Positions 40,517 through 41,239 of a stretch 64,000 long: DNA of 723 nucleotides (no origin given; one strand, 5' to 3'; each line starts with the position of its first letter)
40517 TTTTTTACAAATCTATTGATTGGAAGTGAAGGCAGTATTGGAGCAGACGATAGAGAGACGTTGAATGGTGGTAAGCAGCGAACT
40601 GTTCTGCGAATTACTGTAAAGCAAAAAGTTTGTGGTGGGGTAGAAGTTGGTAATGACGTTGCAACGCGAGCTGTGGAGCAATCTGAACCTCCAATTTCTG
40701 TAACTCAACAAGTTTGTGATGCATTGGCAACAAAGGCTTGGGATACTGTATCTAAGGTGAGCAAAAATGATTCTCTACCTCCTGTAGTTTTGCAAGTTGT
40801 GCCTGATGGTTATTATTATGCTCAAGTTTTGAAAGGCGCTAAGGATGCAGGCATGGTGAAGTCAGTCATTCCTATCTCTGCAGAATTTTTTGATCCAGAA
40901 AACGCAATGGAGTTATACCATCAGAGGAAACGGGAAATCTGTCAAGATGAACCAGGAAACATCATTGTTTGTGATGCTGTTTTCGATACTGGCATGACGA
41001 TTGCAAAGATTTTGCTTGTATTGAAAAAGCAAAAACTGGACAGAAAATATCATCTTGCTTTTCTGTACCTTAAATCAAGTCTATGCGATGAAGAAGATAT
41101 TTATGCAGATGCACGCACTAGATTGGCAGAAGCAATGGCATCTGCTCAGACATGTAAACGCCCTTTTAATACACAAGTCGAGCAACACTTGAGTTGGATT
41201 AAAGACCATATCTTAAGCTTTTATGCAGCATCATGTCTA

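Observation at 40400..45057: Tandem cluster of fast-evolving, secreted paralogs built on a decayed uracil-phosphoribosyltransferase-like core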

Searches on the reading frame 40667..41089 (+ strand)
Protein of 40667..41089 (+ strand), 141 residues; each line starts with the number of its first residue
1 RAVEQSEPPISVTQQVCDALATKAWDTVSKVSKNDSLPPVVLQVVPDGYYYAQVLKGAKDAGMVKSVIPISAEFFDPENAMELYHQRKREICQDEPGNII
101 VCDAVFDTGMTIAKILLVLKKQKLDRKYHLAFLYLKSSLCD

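Call 26: search_protein_families(library=pfam, proteins=[window:40667-41089:+], max_evalue=10)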
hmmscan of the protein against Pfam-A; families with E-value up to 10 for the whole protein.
window:40667-41089:+ (141 aa): 2 families
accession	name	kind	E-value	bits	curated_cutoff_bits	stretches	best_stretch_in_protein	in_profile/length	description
PF01333.25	Apocytochr_F_C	-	0.037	14.5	30.4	1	84-126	69-110/118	Apocytochrome F, C-terminal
PF14681.12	UPRTase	-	0.24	11.3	27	1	82-124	109-148/206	Uracil phosphoribosyltransferase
